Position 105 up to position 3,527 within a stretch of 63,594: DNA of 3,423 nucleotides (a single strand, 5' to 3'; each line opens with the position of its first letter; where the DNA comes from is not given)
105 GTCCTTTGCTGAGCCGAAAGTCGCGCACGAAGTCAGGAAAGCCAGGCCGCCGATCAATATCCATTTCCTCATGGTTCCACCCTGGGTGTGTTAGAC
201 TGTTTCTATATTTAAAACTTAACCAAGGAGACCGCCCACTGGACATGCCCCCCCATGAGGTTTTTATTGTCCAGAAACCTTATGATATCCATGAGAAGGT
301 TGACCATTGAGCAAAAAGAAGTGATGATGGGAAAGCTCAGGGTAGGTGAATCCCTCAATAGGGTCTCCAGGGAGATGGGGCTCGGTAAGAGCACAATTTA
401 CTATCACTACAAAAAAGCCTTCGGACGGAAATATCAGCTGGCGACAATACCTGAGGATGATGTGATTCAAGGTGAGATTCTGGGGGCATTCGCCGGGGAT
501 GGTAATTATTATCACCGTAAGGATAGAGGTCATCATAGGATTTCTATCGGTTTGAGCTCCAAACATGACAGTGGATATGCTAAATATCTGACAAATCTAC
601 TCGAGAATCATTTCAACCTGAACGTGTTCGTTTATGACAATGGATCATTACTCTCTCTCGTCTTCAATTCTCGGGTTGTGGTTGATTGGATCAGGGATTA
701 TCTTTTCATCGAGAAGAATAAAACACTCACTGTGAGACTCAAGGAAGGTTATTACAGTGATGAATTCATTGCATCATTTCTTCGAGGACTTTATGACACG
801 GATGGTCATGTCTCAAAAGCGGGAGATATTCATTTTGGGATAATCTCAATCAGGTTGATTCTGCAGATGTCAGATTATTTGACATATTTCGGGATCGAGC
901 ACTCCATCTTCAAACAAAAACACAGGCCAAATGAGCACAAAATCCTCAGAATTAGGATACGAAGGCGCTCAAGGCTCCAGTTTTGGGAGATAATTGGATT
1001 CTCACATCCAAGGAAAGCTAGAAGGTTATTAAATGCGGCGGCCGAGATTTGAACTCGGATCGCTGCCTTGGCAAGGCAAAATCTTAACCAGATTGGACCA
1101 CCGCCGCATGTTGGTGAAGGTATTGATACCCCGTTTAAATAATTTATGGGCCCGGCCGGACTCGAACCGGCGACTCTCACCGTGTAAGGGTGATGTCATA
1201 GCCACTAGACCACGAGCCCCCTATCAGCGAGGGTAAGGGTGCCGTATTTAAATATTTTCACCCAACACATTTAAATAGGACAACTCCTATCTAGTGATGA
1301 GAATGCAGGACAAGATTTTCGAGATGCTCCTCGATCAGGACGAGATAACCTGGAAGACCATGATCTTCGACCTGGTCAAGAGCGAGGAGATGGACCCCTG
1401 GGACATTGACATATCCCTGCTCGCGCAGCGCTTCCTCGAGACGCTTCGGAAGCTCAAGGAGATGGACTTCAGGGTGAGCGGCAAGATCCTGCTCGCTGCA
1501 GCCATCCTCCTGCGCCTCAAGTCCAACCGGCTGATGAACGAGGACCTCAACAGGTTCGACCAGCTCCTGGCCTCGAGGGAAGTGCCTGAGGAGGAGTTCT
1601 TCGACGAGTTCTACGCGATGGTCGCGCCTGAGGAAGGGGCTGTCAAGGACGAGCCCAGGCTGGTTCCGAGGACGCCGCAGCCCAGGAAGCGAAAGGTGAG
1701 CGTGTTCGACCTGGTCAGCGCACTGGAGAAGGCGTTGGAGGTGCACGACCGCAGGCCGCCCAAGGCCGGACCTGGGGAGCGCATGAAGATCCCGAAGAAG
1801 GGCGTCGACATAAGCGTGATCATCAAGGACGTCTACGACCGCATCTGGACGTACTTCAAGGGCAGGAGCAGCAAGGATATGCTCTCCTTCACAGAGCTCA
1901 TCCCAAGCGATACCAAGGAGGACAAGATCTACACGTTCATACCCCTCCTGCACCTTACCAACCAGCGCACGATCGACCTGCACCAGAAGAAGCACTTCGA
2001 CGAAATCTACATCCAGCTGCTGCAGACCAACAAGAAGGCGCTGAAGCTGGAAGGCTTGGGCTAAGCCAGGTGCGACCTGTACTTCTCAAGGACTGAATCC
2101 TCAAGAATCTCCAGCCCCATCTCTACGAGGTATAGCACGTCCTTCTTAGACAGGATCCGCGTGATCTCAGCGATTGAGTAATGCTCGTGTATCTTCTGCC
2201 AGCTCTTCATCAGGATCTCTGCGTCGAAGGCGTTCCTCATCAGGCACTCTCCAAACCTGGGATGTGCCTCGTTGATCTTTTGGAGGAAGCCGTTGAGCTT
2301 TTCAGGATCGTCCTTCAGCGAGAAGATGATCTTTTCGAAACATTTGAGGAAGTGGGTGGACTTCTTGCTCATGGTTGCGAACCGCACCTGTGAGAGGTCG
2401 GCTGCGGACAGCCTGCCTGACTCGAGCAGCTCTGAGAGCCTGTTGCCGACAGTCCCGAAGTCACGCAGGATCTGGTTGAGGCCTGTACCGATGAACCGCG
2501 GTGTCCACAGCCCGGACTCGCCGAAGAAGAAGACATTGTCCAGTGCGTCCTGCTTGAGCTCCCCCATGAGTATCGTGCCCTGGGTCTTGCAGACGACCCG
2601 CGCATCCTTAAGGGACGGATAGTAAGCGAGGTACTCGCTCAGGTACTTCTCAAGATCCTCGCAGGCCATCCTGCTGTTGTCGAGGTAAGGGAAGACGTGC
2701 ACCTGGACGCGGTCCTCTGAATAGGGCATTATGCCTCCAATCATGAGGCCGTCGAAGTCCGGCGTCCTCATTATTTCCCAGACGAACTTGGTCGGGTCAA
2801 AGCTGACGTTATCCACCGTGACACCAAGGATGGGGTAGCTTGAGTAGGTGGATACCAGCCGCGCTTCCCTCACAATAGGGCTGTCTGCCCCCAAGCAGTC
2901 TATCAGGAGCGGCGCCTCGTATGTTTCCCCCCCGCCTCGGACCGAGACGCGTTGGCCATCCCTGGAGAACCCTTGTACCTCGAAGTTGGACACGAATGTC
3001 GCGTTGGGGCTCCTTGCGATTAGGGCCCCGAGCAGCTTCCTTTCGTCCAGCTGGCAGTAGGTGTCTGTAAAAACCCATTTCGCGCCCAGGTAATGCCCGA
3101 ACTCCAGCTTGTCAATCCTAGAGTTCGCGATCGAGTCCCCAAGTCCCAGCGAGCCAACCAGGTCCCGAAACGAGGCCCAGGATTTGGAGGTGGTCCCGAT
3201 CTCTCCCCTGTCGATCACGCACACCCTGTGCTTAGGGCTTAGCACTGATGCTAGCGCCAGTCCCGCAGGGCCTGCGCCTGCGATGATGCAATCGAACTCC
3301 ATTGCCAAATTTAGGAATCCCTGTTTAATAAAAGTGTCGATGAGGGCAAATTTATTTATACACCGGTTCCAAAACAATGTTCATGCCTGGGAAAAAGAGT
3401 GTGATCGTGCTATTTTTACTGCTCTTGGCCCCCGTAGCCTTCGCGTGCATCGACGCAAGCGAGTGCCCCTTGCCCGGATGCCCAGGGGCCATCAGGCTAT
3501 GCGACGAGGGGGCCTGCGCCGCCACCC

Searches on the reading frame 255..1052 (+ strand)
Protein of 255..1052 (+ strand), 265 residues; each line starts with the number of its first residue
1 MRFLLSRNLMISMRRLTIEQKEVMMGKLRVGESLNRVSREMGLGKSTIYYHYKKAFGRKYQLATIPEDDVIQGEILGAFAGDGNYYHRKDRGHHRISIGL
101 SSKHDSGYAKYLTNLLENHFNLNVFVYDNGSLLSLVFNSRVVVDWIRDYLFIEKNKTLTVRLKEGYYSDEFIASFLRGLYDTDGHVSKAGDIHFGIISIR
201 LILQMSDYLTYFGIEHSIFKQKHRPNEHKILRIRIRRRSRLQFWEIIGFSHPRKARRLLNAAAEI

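Call 86: search_protein_families(library=pfam, proteins=[window:255-1052:+], max_evalue=0.00001)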
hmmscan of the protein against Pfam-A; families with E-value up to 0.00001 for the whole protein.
window:255-1052:+ (265 aa): 1 family
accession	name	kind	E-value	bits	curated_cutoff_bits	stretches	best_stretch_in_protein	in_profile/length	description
PF14528.11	LAGLIDADG_3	-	1.8e-15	57.4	22.5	1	170-248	1-82/82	LAGLIDADG-like domain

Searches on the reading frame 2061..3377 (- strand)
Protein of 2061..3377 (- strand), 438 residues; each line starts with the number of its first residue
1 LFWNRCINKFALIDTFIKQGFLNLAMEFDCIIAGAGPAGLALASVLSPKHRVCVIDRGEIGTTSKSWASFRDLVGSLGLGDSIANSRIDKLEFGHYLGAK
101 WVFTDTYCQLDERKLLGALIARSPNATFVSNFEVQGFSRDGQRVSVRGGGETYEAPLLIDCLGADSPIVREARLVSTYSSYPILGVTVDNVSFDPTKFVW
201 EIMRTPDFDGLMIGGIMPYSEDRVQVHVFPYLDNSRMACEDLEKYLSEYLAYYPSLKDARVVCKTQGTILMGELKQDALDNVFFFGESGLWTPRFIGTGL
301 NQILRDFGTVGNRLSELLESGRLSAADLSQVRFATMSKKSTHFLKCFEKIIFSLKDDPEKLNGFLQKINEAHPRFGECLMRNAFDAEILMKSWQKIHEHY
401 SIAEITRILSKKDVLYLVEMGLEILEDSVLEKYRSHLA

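Call 86: search_protein_families(library=pfam, proteins=[window:2061-3377:-], max_evalue=0.00001)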
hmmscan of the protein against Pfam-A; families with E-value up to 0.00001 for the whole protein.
window:2061-3377:- (438 aa): 3 families
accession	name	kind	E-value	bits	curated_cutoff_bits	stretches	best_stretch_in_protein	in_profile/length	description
PF05834.18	Lycopene_cycl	-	2.7e-14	53.5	23.4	1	29-366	1-340/380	Lycopene cyclase protein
PF01266.30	DAO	-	7.5e-11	42.6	27.9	0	95-288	133-323/353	FAD dependent oxidoreductase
PF01494.25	FAD_binding_3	-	3.2e-09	36.9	22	1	28-240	2-242/349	FAD binding domain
